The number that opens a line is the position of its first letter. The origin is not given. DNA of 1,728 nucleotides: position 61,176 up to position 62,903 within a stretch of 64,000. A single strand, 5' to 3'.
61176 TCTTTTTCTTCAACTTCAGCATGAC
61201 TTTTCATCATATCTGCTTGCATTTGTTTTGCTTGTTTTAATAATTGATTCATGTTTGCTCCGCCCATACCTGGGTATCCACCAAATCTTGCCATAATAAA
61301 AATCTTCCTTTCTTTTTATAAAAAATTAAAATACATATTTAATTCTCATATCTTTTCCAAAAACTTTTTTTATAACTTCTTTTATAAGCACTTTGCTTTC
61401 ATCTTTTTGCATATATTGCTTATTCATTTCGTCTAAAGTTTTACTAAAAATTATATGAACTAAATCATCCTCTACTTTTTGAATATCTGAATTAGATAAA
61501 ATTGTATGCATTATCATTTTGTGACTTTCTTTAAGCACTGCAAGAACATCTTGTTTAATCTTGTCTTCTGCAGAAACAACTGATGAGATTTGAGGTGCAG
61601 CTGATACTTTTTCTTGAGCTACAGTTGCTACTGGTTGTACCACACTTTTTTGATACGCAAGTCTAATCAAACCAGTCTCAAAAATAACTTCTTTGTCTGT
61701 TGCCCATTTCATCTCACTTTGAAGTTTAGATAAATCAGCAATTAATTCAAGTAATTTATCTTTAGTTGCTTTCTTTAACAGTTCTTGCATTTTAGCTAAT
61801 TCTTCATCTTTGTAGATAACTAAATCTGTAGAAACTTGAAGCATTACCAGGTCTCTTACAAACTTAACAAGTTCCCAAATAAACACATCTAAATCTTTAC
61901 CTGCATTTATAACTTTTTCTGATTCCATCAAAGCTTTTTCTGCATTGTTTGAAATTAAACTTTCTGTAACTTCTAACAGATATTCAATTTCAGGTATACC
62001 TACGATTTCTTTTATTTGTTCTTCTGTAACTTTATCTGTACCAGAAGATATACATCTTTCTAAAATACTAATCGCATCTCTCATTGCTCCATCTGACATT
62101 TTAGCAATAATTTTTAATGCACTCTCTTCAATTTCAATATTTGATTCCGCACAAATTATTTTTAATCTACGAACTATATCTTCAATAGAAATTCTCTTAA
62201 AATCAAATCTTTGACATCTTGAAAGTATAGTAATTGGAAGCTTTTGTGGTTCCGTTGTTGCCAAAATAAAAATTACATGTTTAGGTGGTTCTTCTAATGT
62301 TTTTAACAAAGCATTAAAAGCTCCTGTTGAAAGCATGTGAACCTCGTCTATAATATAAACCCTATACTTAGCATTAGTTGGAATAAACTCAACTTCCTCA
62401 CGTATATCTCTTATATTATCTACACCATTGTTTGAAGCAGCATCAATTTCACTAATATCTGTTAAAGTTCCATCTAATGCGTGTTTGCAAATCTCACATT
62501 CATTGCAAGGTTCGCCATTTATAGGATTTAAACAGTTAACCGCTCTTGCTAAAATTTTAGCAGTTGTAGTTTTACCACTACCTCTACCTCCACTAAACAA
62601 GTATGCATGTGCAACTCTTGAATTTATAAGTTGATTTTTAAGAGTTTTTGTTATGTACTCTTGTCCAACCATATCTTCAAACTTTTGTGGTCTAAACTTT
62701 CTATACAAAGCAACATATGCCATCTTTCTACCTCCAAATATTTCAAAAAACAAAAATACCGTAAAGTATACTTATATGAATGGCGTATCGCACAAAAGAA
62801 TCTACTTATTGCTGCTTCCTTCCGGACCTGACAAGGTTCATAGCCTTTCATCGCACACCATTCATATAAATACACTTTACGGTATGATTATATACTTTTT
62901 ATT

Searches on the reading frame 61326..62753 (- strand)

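Call 59: search_protein_families(library=pfam, proteins=[window:61326-62753:-], max_evalue=0.001)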
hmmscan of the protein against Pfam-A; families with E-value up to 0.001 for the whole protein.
window:61326-62753:- (475 aa): 10 families
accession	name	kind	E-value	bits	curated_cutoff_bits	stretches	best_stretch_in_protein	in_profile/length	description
PF13177.12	DNA_pol3_delta2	-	5.6e-46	156.9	27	1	31-188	2-160/161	DNA polymerase III, delta subunit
PF12169.13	DNA_pol3_gamma3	-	2.1e-13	50.7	24.4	1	242-378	1-140/143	DNA polymerase III subunits gamma and tau domain III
PF00004.35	AAA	-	7.9e-12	46.2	21.2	1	52-183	2-126/131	ATPase family associated with various cellular activities (AAA)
PF22608.2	DNAX_ATPase_lid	-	1e-10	41.7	27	1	193-239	2-48/49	DNA polymerase III clamp loader subunit, ATPase lid domain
PF05496.18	RuvB_N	-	7.1e-06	26.3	27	1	21-83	2-68/159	Holliday junction DNA helicase RuvB P-loop domain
PF16193.11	AAA_assoc_2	-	7.4e-06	26.6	34.3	1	203-252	2-56/81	AAA C-terminal domain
PF13604.12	AAA_30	-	1.2e-05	25.6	27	1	51-163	21-122/191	AAA domain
PF21960.2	RCF1-5-like_lid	-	1.8e-05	25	27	1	196-232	2-39/43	RCF1/5-like, AAA+ ATPase lid domain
PF13245.12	AAA_19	-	4.7e-05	24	25.1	1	49-163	12-123/134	AAA domain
PF13401.12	AAA_22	-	8.4e-05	23.3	27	1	52-167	9-123/130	AAA domain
